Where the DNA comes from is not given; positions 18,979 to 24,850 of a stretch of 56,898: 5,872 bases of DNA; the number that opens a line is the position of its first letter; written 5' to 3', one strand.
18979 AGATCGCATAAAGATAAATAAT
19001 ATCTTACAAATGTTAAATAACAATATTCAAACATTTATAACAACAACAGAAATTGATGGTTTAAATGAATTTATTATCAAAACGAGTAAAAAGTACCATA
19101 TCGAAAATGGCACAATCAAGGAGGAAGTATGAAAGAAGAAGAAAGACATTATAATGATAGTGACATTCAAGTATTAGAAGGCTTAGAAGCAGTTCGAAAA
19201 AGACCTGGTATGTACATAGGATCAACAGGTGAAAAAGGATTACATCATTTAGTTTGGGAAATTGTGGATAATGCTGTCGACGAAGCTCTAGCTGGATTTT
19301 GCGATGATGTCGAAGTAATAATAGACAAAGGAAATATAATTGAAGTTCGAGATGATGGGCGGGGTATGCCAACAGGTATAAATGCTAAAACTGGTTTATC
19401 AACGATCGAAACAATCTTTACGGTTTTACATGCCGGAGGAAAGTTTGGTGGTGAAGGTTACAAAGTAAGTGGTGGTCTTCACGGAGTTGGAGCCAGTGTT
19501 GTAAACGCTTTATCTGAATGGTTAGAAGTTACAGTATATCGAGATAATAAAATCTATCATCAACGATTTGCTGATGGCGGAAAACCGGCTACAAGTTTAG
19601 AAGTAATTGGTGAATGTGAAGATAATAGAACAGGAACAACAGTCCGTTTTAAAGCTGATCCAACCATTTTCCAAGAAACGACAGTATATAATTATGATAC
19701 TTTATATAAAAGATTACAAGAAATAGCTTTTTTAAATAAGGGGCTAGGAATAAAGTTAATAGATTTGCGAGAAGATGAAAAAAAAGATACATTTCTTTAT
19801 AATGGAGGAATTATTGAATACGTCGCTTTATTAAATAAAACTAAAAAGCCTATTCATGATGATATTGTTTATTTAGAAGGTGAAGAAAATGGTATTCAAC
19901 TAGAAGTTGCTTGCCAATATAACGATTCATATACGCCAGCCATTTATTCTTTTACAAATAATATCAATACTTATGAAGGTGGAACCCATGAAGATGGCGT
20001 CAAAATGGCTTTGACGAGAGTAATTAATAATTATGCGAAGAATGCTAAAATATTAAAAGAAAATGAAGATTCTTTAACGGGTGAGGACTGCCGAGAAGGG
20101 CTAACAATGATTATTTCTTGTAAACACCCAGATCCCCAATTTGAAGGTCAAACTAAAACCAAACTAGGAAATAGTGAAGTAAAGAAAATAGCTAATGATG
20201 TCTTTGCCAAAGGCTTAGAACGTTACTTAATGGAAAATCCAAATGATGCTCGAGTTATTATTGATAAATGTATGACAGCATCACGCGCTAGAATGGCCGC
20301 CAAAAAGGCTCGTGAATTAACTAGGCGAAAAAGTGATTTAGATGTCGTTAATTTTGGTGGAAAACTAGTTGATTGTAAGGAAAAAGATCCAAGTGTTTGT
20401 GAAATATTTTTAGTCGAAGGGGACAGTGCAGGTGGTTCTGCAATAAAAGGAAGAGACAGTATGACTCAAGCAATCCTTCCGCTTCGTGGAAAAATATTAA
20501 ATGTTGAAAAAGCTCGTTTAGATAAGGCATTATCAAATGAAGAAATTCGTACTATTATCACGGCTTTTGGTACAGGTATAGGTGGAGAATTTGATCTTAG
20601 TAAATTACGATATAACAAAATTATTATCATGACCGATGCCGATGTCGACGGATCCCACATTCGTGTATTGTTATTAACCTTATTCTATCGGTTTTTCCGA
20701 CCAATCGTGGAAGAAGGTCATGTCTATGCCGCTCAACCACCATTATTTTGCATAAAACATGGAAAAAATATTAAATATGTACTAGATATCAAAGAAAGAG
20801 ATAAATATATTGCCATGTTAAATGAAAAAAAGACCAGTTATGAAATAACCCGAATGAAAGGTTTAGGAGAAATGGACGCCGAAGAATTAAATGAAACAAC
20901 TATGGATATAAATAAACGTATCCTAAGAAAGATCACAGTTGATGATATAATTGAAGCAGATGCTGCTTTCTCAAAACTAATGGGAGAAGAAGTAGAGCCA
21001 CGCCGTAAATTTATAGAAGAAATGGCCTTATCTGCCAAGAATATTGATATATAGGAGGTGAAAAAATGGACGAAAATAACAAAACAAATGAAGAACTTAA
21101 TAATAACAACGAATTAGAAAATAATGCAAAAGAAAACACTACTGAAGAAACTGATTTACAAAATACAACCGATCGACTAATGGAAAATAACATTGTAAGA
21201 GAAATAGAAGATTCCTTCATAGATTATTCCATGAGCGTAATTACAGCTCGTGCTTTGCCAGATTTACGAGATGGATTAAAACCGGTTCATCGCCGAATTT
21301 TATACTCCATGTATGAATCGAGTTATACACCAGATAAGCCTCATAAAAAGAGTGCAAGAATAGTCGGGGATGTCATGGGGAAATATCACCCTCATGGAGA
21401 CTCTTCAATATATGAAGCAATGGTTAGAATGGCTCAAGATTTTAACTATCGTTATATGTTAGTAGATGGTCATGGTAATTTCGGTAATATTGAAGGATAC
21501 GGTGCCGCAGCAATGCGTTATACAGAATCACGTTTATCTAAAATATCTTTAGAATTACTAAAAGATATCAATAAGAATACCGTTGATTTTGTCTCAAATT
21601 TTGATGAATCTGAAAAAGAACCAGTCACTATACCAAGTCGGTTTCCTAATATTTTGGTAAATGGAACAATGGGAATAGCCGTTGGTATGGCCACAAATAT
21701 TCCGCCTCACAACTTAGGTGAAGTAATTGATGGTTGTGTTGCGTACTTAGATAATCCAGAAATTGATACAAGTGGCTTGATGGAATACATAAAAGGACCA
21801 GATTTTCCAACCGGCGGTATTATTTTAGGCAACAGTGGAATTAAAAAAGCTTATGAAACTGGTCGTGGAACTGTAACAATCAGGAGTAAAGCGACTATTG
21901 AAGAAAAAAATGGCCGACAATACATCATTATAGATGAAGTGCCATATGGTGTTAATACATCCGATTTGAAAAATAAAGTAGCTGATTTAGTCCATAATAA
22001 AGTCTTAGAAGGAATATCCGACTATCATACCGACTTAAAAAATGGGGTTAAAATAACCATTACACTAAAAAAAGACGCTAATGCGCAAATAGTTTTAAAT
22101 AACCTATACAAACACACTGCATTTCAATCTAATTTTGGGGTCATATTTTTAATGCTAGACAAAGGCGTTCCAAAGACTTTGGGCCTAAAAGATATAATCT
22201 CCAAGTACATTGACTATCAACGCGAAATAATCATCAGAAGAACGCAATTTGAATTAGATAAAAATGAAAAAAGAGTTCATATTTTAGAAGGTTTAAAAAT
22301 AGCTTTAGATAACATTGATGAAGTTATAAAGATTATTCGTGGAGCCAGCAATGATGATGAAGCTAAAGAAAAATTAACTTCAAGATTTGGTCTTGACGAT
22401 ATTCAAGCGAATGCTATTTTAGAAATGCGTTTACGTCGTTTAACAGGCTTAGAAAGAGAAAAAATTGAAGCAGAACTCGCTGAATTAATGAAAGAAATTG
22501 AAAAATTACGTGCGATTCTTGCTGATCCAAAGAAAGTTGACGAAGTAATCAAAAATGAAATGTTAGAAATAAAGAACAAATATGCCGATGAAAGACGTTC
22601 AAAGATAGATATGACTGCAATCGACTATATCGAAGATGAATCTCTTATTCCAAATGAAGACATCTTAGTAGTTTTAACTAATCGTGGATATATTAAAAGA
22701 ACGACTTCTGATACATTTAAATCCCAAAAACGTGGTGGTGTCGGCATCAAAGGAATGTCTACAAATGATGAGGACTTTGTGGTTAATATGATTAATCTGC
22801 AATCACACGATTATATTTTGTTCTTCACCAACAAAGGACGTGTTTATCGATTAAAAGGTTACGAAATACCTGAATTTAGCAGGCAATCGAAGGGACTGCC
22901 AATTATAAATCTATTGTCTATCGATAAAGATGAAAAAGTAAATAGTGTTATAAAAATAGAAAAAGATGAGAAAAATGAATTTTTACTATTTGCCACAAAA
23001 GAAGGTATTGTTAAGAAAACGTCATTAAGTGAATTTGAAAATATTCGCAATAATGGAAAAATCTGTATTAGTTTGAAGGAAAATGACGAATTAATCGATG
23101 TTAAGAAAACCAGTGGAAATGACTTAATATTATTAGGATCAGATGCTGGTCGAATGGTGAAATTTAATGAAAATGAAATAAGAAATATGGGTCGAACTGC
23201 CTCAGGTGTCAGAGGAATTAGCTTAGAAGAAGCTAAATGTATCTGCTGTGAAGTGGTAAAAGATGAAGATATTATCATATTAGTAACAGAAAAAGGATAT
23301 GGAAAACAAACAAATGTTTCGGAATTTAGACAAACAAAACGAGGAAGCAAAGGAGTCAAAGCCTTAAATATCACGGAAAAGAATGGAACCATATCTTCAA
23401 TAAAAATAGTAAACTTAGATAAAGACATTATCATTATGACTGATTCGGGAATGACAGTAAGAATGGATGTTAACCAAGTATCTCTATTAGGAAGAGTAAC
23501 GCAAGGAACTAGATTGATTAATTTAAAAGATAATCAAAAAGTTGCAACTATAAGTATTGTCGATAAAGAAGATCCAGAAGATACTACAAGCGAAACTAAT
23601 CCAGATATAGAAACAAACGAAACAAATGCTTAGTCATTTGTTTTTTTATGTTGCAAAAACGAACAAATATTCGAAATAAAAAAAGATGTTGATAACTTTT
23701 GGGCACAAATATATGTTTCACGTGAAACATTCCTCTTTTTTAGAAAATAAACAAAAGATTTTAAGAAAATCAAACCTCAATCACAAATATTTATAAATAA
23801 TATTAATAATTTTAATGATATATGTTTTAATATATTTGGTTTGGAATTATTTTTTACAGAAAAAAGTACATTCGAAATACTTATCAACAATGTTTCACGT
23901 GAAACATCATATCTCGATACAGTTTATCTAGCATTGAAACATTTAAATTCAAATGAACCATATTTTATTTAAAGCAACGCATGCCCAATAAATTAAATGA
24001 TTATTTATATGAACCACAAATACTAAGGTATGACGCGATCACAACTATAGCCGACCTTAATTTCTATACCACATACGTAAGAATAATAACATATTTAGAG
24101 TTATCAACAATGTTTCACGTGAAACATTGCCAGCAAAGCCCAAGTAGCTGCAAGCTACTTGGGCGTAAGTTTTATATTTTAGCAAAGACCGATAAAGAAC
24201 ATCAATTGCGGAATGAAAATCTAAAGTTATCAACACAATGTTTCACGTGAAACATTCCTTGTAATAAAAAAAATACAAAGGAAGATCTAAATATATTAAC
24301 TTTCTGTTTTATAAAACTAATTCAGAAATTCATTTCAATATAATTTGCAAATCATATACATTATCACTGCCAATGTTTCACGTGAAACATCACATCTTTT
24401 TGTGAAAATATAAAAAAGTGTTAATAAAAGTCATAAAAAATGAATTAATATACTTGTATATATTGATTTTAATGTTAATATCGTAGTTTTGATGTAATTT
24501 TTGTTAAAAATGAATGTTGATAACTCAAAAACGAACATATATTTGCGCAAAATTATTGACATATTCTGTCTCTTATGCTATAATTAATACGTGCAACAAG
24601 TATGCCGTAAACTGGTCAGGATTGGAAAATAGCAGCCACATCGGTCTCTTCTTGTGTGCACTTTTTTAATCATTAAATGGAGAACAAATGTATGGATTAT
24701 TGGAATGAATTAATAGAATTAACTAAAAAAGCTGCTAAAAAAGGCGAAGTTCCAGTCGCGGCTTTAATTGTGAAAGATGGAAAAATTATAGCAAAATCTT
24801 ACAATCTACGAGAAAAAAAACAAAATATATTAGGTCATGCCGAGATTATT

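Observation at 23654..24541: Five perfect parS palindromes packed into a bounded 0.9-kb gene-free cassette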

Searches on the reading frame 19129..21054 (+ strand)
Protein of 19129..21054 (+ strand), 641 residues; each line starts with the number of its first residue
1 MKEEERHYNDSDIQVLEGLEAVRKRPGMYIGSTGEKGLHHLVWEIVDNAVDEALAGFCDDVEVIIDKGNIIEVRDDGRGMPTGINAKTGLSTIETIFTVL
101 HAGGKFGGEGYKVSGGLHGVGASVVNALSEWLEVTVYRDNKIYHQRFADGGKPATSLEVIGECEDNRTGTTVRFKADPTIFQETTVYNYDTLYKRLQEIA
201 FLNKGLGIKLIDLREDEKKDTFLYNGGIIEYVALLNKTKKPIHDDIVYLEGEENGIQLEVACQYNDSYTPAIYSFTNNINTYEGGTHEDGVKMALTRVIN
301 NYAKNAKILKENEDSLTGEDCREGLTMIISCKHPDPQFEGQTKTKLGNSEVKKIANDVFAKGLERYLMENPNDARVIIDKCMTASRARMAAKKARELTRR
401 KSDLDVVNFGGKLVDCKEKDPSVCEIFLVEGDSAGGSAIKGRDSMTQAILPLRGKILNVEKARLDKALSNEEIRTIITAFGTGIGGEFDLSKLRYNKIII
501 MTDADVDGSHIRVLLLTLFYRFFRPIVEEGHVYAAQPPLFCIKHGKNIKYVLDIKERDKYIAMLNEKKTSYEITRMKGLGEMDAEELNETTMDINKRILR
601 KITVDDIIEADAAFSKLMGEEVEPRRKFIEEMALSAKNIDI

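Call 8: search_protein_families(library=pfam, proteins=[window:19129-21054:+])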
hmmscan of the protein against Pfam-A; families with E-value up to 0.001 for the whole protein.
window:19129-21054:+ (641 aa): 4 families
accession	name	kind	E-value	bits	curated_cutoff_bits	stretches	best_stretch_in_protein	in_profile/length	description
PF00204.31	DNA_gyraseB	-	9.6e-62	207.9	27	1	227-396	1-172/173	DNA gyrase B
PF00986.26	DNA_gyraseB_C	-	8.2e-24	84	29.8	1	569-630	2-63/63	DNA gyrase B subunit, carboxyl terminus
PF01751.28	Toprim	-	2.3e-18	66.6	23.1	1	425-536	1-95/96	Toprim domain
PF02518.31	HATPase_c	-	1.7e-15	57.8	26.4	1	35-177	3-108/111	Histidine kinase-, DNA gyrase B-, and HSP90-like ATPase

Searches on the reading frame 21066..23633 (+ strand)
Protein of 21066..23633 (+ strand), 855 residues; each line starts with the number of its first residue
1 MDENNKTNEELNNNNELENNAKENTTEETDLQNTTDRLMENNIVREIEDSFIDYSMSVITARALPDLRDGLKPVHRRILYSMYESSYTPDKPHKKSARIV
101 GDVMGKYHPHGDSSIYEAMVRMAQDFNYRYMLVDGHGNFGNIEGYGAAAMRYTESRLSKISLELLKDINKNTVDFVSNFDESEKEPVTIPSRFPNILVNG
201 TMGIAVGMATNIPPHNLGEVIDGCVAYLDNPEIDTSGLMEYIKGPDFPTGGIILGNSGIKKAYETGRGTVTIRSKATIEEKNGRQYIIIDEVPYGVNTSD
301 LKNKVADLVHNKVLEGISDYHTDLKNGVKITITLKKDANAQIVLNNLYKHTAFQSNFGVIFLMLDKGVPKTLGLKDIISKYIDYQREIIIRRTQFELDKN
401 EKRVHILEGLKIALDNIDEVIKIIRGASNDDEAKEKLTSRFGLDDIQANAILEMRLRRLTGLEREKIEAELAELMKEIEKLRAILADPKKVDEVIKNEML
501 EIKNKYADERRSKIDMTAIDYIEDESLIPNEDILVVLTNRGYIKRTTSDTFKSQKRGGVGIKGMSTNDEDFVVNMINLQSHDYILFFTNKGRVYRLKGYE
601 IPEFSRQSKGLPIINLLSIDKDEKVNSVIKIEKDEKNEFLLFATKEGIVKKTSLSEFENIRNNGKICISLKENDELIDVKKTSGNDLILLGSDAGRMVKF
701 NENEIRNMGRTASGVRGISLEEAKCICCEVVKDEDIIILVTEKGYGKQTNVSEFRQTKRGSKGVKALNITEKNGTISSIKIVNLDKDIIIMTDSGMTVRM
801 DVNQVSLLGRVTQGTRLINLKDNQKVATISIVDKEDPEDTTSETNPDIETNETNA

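Call 8: search_protein_families(library=pfam, proteins=[window:21066-23633:+])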
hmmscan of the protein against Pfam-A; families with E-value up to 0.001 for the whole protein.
window:21066-23633:+ (855 aa): 2 families
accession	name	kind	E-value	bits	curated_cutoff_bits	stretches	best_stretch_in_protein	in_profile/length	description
PF00521.26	DNA_topoisoIV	-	9.4e-166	552.4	31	1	62-499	1-431/432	DNA gyrase/topoisomerase IV, subunit A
PF03989.18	DNA_gyraseA_C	-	1.3e-74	245.8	27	6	735-783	1-48/48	DNA gyrase C-terminal domain, beta-propeller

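Call 21: find_encoding_contigs(protein=window:21066-23633:+, flank=10000, max_places=10)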
Protein window:21066-23633:+ (855 aa): 8 contigs read that carry it; 8 places shown.
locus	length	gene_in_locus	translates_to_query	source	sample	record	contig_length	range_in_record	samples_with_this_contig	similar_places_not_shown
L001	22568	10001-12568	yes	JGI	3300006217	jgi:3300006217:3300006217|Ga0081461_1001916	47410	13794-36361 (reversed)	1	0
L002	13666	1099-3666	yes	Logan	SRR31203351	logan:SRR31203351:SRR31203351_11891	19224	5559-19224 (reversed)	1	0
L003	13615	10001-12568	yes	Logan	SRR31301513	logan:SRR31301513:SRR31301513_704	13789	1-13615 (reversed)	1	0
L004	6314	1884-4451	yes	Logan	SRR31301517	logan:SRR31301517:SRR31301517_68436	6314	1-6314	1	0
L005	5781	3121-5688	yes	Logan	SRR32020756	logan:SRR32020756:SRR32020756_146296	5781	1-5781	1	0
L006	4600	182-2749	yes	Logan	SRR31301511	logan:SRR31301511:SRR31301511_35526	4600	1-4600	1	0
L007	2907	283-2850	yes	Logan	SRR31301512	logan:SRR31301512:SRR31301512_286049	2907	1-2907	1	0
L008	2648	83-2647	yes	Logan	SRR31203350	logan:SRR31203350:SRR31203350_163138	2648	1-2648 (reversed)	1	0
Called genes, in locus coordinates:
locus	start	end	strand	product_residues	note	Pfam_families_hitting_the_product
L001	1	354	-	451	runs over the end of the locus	PF10396:TrmE_N, PF00350:Dynamin_N (faint), PF12631:MnmE_helical, PF01926:MMR_HSR1, PF02421:FeoB_N, PF04548:AIG1 (weak)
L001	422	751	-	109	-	PF01381:HTH_3, PF12844:HTH_19, PF13560:HTH_31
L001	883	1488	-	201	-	PF13083:KH_KhpA-B, PF07650:KH_2 (weak), PF01424:R3H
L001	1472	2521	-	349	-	PF02096:60KD_IMP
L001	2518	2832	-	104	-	PF00825:Ribonuclease_P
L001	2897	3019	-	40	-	PF00468:Ribosomal_L34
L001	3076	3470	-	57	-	-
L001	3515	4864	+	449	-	PF11638:DnaA_N, PF00308:Bac_DnaA, PF00004:AAA (weak), PF01637:ATPase_2 (faint), PF01695:IstB_IS21 (faint), PF13173:AAA_14 (weak), PF08299:Bac_DnaA_C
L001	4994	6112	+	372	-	PF00712:DNA_pol3_beta, PF02767:DNA_pol3_beta_2, PF02768:DNA_pol3_beta_3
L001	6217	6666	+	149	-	PF06338:ComK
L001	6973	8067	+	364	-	PF02463:SMC_N, PF13175:AAA_15, PF13476:AAA_23, PF13304:AAA_21 (weak)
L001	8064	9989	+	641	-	PF02518:HATPase_c, PF00204:DNA_gyraseB, PF01751:Toprim, PF00986:DNA_gyraseB_C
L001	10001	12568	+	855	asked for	PF00521:DNA_topoisoIV, PF03989:DNA_gyraseA_C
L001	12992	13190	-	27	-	-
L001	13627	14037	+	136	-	PF00383:dCMP_cyt_deam_1, PF14437:MafB19-deam, PF14439:Bd3614-deam (weak)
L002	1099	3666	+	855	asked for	PF00521:DNA_topoisoIV, PF03989:DNA_gyraseA_C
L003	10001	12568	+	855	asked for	PF00521:DNA_topoisoIV, PF03989:DNA_gyraseA_C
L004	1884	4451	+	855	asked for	PF00521:DNA_topoisoIV, PF03989:DNA_gyraseA_C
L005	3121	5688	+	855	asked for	PF00521:DNA_topoisoIV, PF03989:DNA_gyraseA_C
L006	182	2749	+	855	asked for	PF00521:DNA_topoisoIV, PF03989:DNA_gyraseA_C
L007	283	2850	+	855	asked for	PF00521:DNA_topoisoIV, PF03989:DNA_gyraseA_C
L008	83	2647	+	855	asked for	PF00521:DNA_topoisoIV, PF03989:DNA_gyraseA_C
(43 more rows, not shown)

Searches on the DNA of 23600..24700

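Call 45: search_rna_families(source=window, start=23600, end=24700, threshold=evalue, max_evalue=1)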
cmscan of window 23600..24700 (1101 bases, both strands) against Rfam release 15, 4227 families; matches with E-value up to 1: 1.
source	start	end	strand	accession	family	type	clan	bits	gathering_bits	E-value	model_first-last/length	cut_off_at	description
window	24582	24674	+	RF00169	Bacteria_small_SRP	Gene;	CL00003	56.3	40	2e-11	1-97/97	no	Bacterial small signal recognition particle RNA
